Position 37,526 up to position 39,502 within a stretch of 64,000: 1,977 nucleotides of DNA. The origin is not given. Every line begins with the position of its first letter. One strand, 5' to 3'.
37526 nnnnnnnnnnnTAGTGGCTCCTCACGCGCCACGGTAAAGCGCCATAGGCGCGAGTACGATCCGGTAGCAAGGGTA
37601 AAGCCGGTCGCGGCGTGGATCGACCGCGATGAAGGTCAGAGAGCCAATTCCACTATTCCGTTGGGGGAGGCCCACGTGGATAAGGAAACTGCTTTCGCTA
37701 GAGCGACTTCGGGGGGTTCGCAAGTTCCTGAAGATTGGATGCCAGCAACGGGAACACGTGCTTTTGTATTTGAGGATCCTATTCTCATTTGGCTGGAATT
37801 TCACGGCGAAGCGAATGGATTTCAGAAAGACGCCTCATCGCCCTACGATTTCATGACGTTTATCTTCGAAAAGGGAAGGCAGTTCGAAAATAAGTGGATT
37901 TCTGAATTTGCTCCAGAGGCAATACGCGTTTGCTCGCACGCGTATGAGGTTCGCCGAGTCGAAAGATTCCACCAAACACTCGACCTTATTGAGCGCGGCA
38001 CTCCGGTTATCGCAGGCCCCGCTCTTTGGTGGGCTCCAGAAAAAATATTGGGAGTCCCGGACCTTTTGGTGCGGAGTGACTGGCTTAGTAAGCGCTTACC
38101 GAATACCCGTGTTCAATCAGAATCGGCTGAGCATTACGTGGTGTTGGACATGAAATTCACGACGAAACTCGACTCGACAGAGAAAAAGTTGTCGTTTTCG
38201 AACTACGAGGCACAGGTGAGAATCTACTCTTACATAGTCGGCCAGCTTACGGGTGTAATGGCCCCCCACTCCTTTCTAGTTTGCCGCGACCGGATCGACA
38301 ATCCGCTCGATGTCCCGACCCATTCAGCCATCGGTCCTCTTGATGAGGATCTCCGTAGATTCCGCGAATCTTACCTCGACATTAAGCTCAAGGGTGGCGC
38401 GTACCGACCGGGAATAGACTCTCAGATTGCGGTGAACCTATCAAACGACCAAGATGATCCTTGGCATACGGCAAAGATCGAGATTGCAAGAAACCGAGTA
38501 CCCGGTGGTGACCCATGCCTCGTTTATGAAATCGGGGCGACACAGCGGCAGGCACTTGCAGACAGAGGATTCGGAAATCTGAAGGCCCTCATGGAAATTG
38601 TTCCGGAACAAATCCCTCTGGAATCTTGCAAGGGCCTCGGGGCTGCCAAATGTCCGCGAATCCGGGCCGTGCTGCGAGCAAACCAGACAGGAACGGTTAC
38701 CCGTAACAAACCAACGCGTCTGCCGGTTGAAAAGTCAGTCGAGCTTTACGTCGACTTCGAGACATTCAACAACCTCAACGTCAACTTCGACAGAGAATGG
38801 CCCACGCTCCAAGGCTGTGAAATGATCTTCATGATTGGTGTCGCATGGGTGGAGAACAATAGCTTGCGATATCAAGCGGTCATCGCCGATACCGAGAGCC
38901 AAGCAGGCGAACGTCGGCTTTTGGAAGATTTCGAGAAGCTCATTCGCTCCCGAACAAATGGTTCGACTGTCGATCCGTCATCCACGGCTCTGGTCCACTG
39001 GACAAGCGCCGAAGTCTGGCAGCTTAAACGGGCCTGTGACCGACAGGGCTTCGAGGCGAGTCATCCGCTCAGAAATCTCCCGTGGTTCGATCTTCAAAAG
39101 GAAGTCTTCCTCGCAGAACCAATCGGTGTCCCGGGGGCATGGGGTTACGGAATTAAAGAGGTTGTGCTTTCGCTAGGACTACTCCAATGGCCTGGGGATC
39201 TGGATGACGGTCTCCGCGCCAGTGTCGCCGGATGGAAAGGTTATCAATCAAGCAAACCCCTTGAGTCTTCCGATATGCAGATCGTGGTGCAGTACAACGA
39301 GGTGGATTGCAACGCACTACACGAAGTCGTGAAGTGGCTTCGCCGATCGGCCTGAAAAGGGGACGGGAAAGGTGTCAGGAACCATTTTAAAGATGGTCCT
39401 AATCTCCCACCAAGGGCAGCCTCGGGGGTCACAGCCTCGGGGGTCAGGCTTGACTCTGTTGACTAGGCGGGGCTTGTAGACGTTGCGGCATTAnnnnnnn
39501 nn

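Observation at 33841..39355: SNF2 helicase with a novel Cys-rich tandem-repeat C-terminal domain followed by a RecB-like/RNase-H-like nuclease: candidate defence or DNA-processing module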

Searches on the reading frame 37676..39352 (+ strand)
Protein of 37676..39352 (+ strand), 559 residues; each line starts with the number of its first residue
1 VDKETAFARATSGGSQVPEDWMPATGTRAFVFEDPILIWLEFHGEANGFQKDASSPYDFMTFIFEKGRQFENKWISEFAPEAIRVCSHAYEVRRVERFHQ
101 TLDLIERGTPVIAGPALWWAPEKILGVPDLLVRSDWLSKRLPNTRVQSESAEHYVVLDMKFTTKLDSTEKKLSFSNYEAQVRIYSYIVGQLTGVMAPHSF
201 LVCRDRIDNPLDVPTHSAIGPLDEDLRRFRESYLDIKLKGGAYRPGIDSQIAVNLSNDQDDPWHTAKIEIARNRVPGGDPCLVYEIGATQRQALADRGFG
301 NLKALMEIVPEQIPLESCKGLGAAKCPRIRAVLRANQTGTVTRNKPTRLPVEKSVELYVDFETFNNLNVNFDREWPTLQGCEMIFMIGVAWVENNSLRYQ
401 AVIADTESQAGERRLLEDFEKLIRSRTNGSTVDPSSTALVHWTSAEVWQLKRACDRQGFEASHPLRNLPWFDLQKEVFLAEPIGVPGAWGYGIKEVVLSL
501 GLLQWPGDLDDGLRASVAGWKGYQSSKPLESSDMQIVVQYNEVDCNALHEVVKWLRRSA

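Call 6: search_protein_families(library=pfam, proteins=[window:37676-39352:+], max_evalue=0.01)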
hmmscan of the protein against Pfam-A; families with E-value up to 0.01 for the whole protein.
window:37676-39352:+ (559 aa): 1 family
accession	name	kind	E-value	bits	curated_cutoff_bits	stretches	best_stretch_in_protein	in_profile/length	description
PF13482.12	RNase_H_2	-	1.3e-07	32.1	22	1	372-555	4-164/165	RNase_H superfamily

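Call 7: search_protein_families(library=padloc, proteins=[window:37676-39352:+], max_evalue=0.01)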
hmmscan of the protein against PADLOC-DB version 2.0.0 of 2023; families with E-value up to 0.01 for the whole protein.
window:37676-39352:+ (559 aa): 0 families

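Call 10: search_protein_families(library=ncbifam, proteins=[window:37676-39352:+], max_evalue=0.01)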
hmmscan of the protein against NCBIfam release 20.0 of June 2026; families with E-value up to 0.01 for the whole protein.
window:37676-39352:+ (559 aa): 1 family
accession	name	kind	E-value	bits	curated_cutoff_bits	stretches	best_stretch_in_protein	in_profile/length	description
TIGR03491.1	TIGR03491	subfamily_domain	4.6e-08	32.5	97.45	1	282-555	216-462/462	TM0106 family RecB-like putative nuclease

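Call 20: find_homologous_proteins(query=window:37676-39352:+, max_evalue=0.001)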
Query window:37676-39352:+ (559 aa): 227 proteins with E <= 0.001 among 8000 candidates; the best 120 are listed.
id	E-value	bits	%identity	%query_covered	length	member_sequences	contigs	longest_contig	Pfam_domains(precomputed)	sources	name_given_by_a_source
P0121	0.0e+0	1224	93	100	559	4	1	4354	PF13482.13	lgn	-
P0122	0.0e+0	1106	82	100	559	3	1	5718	PF13482.13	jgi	jgi:uncharacterized protein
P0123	1.2e-296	1003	76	100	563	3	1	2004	PF13482.13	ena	-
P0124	9.0e-282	954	72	100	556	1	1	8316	PF13482.13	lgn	-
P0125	7.3e-280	947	72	100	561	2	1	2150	PF13482.13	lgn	-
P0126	8.3e-277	937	71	100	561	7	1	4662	PF13482.13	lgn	-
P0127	1.2e-275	934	71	99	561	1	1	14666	PF13482.13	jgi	jgi:uncharacterized protein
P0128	2.1e-274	929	70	100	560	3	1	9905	PF13482.13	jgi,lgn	jgi:hypothetical protein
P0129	1.4e-270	917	73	96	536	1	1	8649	PF13482.13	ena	-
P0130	4.4e-266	902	68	99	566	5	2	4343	PF13482.13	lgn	-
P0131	5.3e-262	889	74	91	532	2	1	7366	-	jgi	jgi:uncharacterized protein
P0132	7.3e-262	888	70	96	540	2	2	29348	PF13482.13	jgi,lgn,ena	-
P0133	1.1e-245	835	64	100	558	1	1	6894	PF13482.13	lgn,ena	-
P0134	2.9e-244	830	64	100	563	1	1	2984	PF13482.13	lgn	-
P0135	6.4e-238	809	62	98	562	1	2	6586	PF13482.13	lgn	-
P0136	3.5e-237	807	61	99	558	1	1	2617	PF13482.13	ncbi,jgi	-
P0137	2.0e-234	797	61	100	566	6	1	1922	PF13482.13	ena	-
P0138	5.7e-233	793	59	99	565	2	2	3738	PF13482.13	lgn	-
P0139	6.2e-232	789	59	99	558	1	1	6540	PF13482.13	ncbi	-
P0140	3.4e-231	787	61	99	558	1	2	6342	PF13482.13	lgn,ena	-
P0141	5.7e-227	773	58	99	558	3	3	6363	PF13482.13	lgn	-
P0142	2.6e-226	771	57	99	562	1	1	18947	PF13482.13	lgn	-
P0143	7.6e-224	763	59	99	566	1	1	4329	PF13482.13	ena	-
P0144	4.5e-221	753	58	99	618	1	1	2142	PF13482.13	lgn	-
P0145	8.7e-220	749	58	99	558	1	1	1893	PF13482.13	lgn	-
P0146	1.7e-216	738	57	98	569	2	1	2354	PF13482.13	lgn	-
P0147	5.1e-215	733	58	99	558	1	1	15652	PF13482.13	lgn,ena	-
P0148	2.4e-213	728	55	99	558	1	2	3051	PF13482.13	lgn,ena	-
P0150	1.3e-194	666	59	86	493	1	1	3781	PF13482.13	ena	-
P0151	8.6e-188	644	49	99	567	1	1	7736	PF13482.13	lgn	-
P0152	2.5e-187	642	50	99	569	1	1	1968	PF13482.13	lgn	-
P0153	1.2e-186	640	50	98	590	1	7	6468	PF13482.13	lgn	-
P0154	3.5e-186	638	49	100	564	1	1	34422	PF13482.13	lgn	-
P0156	2.8e-184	632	50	99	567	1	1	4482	PF13482.13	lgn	-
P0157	5.4e-184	631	48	99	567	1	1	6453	PF13482.13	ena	-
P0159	1.0e-182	627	48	98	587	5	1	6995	PF13482.13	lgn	-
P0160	1.3e-181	623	68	69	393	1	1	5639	PF13482.13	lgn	-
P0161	9.6e-180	617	49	99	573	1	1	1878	PF13482.13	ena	-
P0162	3.1e-179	615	49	99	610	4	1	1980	PF13482.13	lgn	-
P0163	4.7e-179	615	49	99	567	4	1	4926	PF13482.13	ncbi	-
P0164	6.3e-178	611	49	98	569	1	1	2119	PF13482.13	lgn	-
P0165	6.7e-178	611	48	99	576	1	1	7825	PF13482.13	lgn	-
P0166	1.1e-177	610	49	99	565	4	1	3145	PF13482.13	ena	-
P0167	1.5e-177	610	49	99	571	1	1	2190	PF13482.13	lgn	-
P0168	7.9e-177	607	48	99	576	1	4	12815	PF13482.13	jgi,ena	-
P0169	3.6e-176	605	48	99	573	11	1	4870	PF13482.13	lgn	-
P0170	3.7e-176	605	49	98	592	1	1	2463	PF13482.13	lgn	-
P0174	2.5e-175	602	48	100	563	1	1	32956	PF13482.13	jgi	jgi:predicted RecB family nuclease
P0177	6.7e-174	598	47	100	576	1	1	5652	PF13482.13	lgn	-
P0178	2.4e-173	596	48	99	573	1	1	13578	PF13482.13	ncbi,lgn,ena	-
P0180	1.5e-172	593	47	99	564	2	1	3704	PF13482.13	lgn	-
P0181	1.8e-172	593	48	98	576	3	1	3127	PF13482.13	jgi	jgi:uncharacterized protein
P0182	1.8e-172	593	48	99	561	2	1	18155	PF13482.13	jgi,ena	-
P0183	2.1e-172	593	47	100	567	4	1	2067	PF14520.13,PF13482.13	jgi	-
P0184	4.1e-172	592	48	98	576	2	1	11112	PF13482.13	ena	-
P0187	2.2e-170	586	48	99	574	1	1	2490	PF13482.13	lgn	-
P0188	3.6e-170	585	47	98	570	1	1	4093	PF13482.13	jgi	jgi:uncharacterized protein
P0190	1.6e-169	583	48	98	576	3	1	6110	PF13482.13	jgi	-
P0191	2.4e-169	583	45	100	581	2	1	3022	PF13482.13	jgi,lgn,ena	-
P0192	1.1e-168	580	47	99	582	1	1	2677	PF13482.13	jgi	jgi:hypothetical protein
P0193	1.8e-168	580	46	99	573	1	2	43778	PF13482.13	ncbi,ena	-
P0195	2.5e-168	579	49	96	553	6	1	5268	PF13482.13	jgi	jgi:uncharacterized protein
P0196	2.9e-168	579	47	98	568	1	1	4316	PF13482.13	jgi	jgi:uncharacterized protein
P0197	4.3e-168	578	48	99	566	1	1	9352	PF13482.13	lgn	-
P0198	9.5e-168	577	45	99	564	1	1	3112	PF13482.13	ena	-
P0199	1.0e-167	577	47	99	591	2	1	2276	PF13482.13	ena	-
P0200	1.2e-167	577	46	100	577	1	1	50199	PF13482.13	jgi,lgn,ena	-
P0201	1.5e-167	577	48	99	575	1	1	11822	PF13482.13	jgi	jgi:uncharacterized protein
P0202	1.8e-167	576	46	99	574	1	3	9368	PF13482.13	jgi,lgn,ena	jgi:uncharacterized protein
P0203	3.0e-167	576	47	98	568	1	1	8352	PF13482.13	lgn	-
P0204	3.4e-167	576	46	99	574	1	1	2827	PF13482.13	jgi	-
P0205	4.4e-167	575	47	100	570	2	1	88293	PF13482.13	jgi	jgi:uncharacterized protein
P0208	5.8e-167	575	48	97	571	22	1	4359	PF13482.13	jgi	-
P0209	7.2e-167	574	47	100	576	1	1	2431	PF13482.13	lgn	-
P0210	9.1e-167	574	47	100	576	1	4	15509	PF13482.13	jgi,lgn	jgi:hypothetical protein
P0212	1.0e-166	574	48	98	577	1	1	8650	PF13482.13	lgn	-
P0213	1.3e-166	574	47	100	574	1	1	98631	PF13482.13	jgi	jgi:uncharacterized protein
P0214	1.4e-166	573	47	100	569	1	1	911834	PF14520.13,PF13482.13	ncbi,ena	-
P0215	2.0e-166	573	48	98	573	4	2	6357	PF13482.13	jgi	-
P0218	7.0e-166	571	46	99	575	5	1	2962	PF13482.13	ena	-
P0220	1.3e-165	570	46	99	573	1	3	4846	PF13482.13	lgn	-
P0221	1.5e-165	570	48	99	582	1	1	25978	PF13482.13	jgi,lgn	jgi:uncharacterized protein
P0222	3.4e-165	569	48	99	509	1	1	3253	PF13482.13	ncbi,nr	ncbi:ribonuclease H-like domain-containing protein [Acidobacteria bacterium AH-259-D05]|nr:ribonucle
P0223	5.9e-165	568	47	99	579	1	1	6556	PF13482.13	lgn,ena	-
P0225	1.2e-164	567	49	96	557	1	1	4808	PF13482.13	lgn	-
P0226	1.3e-164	567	46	96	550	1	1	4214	PF13482.13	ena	-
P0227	1.8e-164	567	47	97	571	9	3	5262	PF13482.13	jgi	jgi:uncharacterized protein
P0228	2.4e-164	566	46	98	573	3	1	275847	-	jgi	jgi:uncharacterized protein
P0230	2.6e-164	566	47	98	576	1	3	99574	PF13482.13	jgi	jgi:uncharacterized protein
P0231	3.1e-164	566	46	98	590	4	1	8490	PF13482.13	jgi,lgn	-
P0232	4.6e-164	565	47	100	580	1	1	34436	PF13482.13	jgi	jgi:hypothetical protein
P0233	5.7e-164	565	46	100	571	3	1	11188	PF14520.13,PF13482.13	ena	-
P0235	1.7e-163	563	46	98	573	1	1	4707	PF13482.13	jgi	jgi:RNase_H superfamily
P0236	1.7e-163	563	45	100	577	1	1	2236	PF13482.13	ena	-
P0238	4.7e-163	562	46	100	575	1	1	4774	PF13482.13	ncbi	-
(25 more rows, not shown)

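Call 22: find_encoding_contigs(protein=P0214, flank=8000, max_places=2)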
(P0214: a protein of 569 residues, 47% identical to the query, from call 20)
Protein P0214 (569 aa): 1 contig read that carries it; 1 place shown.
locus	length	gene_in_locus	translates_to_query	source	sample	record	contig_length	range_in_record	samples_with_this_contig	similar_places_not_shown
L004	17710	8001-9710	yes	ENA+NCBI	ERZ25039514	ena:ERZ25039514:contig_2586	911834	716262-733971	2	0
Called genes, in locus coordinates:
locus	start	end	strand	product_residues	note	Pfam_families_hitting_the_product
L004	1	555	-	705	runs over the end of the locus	-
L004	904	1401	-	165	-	-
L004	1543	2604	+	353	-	-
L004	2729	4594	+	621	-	-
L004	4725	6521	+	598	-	-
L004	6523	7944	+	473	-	PF00753:Lactamase_B (weak)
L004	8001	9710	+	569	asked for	PF14520:HHH_5, PF13482:RNase_H_2 (weak)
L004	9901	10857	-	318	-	PF00005:ABC_tran, PF13304:AAA_21 (faint)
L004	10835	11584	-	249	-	PF00005:ABC_tran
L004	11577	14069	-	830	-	PF02687:FtsX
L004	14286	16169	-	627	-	PF12770:CHAT, PF02259:FAT (faint), PF13414:TPR_11 (faint)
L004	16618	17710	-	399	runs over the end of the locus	PF03415:Peptidase_C11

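Call 23: find_encoding_contigs(protein=P0228, flank=8000, max_places=2)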
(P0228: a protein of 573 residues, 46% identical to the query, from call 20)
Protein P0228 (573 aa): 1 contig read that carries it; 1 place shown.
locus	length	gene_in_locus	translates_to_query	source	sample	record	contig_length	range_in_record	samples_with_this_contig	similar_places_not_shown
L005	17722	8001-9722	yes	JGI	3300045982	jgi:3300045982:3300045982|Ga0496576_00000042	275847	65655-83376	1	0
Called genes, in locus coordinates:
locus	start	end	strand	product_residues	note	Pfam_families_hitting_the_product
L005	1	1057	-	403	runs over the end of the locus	PF01053:Cys_Met_Meta_PP, PF00155:Aminotran_1_2, PF01212:Beta_elim_lyase (weak), PF06838:Met_gamma_lyase (weak)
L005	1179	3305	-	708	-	PF00009:GTP_EFTU, PF03144:GTP_EFTU_D2 (weak), PF22042:EF-G_D2, PF14492:EFG_III, PF03764:EFG_IV, PF00679:EFG_C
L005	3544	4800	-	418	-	PF10459:Peptidase_S46 (faint), PF00089:Trypsin, PF13365:Trypsin_2, PF08308:PEGA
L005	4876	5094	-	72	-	-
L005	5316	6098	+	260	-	-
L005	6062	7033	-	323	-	-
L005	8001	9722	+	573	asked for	-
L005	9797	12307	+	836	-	PF04851:ResIII, PF00176:SNF2-rel_dom, PF00270:DEAD (weak), PF00271:Helicase_C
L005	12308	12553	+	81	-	-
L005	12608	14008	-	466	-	PF00884:Sulfatase (faint), PF01663:Phosphodiest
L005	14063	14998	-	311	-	PF01112:Asparaginase_2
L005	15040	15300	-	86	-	-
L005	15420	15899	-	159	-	PF03449:GreA_GreB_N, PF01272:GreA_GreB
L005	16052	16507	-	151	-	-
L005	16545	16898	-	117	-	PF01740:STAS, PF13466:STAS_2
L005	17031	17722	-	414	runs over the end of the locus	PF14378:PAP2_3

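Call 33: search_solved_structures(query=window:37676-39352:+, max_evalue=1)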
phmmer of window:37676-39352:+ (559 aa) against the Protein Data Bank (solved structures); distinct sequences matched with E-value up to 1: 0.

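Call 44: find_encoding_contigs(protein=P0132, flank=8000, max_places=2)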
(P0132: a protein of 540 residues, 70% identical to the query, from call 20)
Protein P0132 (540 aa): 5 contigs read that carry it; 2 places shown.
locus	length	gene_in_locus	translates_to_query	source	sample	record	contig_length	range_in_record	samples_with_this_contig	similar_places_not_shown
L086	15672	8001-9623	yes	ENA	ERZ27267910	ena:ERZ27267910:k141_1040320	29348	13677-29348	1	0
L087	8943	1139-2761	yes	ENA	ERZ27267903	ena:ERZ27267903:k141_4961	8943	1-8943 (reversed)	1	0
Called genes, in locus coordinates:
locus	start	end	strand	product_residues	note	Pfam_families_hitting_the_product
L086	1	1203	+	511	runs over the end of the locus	PF00117:GATase, PF07722:Peptidase_C26 (weak), PF02540:NAD_synthase (faint), PF00958:GMP_synt_C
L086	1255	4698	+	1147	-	PF02811:PHP, PF07733:DNA_pol3_alpha, PF17657:DNA_pol3_finger, PF14579:HHH_6, PF01336:tRNA_anti-codon (weak)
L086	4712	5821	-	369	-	PF01950:FBPase_3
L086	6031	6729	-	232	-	PF07238:PilZ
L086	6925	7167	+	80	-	PF04014:MazE_antitoxin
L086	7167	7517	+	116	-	PF02452:PemK_toxin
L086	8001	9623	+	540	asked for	PF13482:RNase_H_2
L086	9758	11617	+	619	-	PF07693:KAP_NTPase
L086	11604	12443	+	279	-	PF28083:QatB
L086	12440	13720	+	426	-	PF06508:QueC (weak)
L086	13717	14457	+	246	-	PF01026:TatD_DNase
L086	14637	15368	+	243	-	-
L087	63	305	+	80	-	PF04014:MazE_antitoxin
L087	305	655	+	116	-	PF02452:PemK_toxin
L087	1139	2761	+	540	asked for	PF13482:RNase_H_2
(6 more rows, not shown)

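Call 45: find_encoding_contigs(protein=P0127, flank=8000, max_places=2)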
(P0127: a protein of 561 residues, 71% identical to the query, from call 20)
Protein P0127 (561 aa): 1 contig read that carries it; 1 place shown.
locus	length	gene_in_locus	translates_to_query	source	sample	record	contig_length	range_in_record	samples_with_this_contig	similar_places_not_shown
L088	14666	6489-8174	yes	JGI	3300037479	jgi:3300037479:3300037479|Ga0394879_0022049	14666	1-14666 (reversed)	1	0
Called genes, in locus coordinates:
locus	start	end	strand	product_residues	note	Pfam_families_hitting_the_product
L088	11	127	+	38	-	-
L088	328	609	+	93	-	-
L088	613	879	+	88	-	PF13560:HTH_31 (weak), PF12844:HTH_19 (weak), PF01381:HTH_3, PF13413:HTH_25 (weak), PF13443:HTH_26 (weak)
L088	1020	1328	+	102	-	PF18765:Polbeta (weak), PF01909:NTP_transf_2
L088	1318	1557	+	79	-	PF01934:HepT-like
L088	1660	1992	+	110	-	PF01909:NTP_transf_2, PF18765:Polbeta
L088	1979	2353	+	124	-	PF05168:HEPN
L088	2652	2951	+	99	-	-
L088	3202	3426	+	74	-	-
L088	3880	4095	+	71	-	PF04255:DUF433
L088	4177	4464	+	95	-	PF14076:DUF4258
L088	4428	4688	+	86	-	PF15731:MqsA_antitoxin (weak)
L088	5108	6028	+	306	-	PF13391:HNH_2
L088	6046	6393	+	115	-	PF12643:MazG-like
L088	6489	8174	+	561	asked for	PF13482:RNase_H_2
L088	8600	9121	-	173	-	-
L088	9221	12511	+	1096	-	PF01443:Viral_helicase1 (faint), PF13086:AAA_11, PF13245:AAA_19 (faint), PF13604:AAA_30 (weak), PF13087:AAA_12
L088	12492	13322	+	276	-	-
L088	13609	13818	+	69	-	PF15919:HicB_lk_antitox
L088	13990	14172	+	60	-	-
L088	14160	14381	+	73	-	PF10049:DUF2283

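Call 46: find_encoding_contigs(protein=P0154, flank=8000, max_places=2)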
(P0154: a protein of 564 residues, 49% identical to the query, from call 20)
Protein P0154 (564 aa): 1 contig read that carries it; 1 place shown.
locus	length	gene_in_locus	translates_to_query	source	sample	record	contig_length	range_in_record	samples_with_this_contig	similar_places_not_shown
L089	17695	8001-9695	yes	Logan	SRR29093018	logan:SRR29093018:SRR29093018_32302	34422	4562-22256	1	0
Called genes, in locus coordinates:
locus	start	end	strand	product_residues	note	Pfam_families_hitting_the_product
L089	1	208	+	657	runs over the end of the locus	PF01935:DUF87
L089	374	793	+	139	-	PF05066:HARE-HTH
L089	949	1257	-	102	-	-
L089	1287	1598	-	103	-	-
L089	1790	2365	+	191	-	PF04542:Sigma70_r2 (weak)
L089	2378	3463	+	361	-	-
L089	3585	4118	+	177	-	-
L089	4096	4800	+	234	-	-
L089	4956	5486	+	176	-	-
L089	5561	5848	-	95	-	-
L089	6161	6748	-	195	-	-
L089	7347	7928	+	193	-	-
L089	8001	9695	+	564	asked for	PF13482:RNase_H_2 (weak)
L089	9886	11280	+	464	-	-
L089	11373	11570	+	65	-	-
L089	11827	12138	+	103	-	-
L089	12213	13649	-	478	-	-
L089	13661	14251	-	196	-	PF04542:Sigma70_r2, PF08281:Sigma70_r4_2, PF04545:Sigma70_r4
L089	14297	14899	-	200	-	-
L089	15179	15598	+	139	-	-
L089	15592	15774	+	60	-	-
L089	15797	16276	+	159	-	-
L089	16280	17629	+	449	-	PF13191:AAA_16 (weak)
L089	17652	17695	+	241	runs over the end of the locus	-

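Call 47: search_protein_families(library=padloc, proteins=[L088:9221-12508:+], max_evalue=0.001)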
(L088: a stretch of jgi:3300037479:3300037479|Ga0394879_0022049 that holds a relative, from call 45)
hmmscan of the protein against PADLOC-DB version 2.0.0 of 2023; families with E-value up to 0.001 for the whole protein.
L088:9221-12508:+ (1096 aa): 10 families
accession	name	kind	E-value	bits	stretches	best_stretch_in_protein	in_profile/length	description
PDLC03920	MkoA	-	3.1e-34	116.5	2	835-1078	791-1064/1112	-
PDLC03924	MkoC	-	4.1e-30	102.7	1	822-1058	645-913/1136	-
PDLC05009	PDC-S37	-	8.3e-28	94.7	2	162-279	311-426/1550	-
PDLC03921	MkoA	-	1.3e-17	60.8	2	835-1078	1296-1555/1607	-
PDLC02194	Hhe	-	3.6e-12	42.3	2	162-240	443-522/1911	-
PDLC05064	PDC-S68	-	8.9e-08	28.3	1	147-205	688-746/1273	-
PDLC04140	mad8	-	6.1e-07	27.2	1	148-270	16-107/314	mads_8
PDLC03859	LmuB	-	2e-05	22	0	229-491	249-487/611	-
PDLC01734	typeIV_RecD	-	2.3e-05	20.8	0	146-199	341-394/763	RecD_0_IVD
PDLC05065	PDC-S68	-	4.5e-05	19.4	0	834-872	702-744/1221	-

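Call 55: search_protein_families(library=phrogs, proteins=[window:37676-39352:+], max_evalue=0.001)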
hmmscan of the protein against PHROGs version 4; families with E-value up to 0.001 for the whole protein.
window:37676-39352:+ (559 aa): 0 families

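Call 64: predict_structure(alignment_id=A3)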
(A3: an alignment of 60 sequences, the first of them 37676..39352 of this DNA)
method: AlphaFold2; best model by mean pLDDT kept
length: 559 residues; sequences in the alignment: 60
mean_pLDDT: 92.7   pTM: 0.88
mean pLDDT of the five models: 92.7, 92.7, 92.6, 91.8, 91.5
residues with pLDDT >= 90: 479; 70-90: 60; 50-70: 20; < 50: 0
segments of 3 or more residues with pLDDT < 50: none
pLDDT, mean of each block of 10 residues (from residue 1): 93 95 96 95 95 85 93 96 96 98 97 98 98 93 68 92 94 96 98 94 94 91 96 97 94 85 89 95 93 95 95 94 92 94 76 95 93 93 97 95 96 98 90 92 95 97 95 92 90 92 78 87 95 95 96 85
secondary structure, 60 per line:
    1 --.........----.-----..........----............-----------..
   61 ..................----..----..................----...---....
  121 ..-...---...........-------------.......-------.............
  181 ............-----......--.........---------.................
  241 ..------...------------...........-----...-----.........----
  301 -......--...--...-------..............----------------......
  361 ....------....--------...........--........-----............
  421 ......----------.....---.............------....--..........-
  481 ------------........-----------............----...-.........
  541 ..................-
elements in order: H3-11 H24-31 H36-47 H59-78 H89-93 H95-106 E111-113 E117-119 E124-126 E130-133 H134-140 E154-160 H168-192 E198-203 E206-214 H224-242 H264-274 H288-296 H302-307 H325-338 E355-364 H371-374 E383-393 E396-403 H409-426 E437-441 H445-457 H464-467 E470-472 H473-479 H493-500 H512-523 H532-558
